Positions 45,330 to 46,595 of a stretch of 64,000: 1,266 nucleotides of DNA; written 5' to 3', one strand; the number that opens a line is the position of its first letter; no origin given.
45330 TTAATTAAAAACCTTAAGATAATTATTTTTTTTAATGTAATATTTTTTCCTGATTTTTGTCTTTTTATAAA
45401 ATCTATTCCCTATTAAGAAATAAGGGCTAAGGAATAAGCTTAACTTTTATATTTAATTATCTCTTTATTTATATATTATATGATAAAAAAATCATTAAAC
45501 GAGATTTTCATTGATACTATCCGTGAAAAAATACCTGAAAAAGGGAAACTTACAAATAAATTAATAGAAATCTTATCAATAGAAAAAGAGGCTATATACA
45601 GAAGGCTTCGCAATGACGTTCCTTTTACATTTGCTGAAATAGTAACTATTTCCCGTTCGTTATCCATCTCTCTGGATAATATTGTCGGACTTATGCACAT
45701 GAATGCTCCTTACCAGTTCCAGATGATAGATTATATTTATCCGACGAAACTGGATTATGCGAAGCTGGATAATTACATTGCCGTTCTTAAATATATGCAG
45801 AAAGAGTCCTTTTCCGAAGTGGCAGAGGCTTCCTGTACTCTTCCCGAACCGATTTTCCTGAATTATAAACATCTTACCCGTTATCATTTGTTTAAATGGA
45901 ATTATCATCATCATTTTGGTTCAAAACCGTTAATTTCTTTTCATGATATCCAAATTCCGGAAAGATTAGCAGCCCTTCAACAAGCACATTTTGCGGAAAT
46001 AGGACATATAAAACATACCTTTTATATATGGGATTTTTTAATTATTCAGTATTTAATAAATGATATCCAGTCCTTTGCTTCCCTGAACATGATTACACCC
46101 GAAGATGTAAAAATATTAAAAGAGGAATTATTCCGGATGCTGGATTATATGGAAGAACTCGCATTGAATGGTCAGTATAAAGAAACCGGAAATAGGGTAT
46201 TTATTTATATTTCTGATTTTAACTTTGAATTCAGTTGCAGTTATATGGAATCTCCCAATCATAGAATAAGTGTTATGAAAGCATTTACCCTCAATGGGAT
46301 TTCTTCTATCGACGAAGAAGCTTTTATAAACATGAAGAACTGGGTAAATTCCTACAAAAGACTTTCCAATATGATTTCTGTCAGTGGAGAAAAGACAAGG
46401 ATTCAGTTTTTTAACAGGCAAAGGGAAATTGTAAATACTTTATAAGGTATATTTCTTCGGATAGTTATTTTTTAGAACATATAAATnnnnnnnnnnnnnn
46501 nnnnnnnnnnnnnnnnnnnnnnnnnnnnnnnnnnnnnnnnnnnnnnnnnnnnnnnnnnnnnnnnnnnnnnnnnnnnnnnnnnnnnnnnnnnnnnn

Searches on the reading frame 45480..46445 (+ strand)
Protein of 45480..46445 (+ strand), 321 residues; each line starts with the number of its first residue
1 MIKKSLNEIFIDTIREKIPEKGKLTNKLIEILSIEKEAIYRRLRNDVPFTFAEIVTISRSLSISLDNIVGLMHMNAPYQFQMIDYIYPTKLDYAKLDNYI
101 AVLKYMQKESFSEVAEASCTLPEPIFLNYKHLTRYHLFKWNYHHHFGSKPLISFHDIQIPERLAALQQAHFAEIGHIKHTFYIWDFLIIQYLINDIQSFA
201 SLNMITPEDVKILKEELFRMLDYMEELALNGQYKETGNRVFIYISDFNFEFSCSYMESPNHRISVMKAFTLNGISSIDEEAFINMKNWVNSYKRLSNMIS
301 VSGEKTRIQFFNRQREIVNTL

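Call 41: search_protein_families(library=pfam, proteins=[window:45480-46445:+], max_evalue=0.01)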
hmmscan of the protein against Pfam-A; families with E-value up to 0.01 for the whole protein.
window:45480-46445:+ (321 aa): 1 family
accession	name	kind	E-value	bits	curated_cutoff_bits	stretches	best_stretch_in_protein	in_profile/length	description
PF13306.12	LRR_5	-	0.0027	18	27.7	0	204-285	16-101/127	BspA type Leucine rich repeat region (6 copies)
